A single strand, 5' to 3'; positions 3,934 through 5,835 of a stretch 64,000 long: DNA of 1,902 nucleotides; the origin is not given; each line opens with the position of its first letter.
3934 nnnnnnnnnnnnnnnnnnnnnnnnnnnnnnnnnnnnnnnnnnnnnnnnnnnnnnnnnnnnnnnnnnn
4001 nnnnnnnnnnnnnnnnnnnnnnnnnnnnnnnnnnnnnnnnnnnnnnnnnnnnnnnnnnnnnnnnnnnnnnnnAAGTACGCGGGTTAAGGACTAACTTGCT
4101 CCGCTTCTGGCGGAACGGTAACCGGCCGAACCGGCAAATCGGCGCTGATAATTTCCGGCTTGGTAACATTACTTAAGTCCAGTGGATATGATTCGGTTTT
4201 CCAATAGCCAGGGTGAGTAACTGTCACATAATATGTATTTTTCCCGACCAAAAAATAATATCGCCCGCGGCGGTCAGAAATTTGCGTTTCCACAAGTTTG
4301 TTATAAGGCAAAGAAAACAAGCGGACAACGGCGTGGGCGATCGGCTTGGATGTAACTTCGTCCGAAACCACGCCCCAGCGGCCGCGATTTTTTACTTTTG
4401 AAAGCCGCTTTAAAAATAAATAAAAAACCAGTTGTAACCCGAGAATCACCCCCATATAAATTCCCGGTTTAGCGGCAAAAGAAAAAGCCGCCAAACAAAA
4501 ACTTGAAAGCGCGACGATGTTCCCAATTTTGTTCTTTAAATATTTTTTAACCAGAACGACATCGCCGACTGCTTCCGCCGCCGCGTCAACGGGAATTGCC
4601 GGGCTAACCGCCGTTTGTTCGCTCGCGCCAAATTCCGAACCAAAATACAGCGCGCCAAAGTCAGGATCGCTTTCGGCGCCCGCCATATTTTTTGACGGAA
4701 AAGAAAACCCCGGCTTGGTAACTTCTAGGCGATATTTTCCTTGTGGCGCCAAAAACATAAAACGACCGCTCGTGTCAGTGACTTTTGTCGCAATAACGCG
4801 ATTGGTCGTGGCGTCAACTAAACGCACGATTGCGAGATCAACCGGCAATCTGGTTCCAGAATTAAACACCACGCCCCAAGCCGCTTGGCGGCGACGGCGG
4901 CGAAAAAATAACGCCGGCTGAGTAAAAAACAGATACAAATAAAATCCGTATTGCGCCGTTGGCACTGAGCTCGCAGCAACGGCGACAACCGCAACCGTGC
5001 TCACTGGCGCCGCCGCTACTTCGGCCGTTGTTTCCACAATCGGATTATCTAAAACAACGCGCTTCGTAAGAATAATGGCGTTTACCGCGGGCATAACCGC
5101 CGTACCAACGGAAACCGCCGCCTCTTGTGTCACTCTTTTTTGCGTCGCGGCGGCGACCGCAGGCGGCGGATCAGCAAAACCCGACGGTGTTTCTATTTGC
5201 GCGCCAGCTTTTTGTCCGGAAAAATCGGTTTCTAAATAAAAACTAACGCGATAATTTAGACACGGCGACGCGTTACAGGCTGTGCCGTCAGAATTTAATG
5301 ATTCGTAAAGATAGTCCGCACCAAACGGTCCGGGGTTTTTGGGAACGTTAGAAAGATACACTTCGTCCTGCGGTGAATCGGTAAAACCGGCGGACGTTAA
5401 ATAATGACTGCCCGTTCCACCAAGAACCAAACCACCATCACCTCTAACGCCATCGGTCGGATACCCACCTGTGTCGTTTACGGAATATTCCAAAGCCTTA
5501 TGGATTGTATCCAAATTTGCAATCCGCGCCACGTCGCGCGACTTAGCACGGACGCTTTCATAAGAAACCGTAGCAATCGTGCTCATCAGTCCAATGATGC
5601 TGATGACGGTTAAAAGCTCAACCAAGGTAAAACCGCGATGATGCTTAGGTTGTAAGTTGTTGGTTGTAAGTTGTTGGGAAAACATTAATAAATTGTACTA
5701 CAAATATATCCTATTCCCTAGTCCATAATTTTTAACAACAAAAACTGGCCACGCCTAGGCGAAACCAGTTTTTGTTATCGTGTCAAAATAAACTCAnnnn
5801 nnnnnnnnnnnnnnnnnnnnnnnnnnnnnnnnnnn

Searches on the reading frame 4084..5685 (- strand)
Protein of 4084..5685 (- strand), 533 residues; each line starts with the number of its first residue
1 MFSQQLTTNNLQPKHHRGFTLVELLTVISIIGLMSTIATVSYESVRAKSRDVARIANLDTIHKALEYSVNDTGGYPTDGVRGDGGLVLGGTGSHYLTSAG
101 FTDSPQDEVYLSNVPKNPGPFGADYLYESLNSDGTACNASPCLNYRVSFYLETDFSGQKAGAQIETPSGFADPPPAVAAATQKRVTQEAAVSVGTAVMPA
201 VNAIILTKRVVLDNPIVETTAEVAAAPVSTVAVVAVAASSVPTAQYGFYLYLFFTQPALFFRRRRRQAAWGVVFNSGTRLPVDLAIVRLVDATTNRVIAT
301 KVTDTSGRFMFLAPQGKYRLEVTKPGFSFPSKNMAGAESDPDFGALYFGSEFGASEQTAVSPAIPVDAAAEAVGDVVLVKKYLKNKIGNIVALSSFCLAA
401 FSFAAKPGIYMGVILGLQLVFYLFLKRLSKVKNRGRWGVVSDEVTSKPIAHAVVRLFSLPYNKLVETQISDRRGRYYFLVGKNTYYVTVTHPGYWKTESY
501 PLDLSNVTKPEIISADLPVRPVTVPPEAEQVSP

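Call 69: search_protein_families(library=pfam, proteins=[window:4084-5685:-], max_evalue=0.00001)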
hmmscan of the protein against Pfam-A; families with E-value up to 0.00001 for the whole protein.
window:4084-5685:- (533 aa): 4 families
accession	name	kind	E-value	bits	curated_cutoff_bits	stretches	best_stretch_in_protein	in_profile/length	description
PF13620.12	CarboxypepD_reg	-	1.3e-15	58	32.3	2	438-499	4-64/82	Carboxypeptidase regulatory-like domain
PF17210.9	SdrD_B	-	1.5e-07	32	29.7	0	282-340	24-82/112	SdrD B-like domain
PF07963.17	N_methyl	-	3.1e-06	27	21.2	1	14-38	2-26/27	Prokaryotic N-terminal methylation motif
PF13715.12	CarbopepD_reg_2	-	9.4e-06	26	32.2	0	271-328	3-56/88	CarboxypepD_reg-like domain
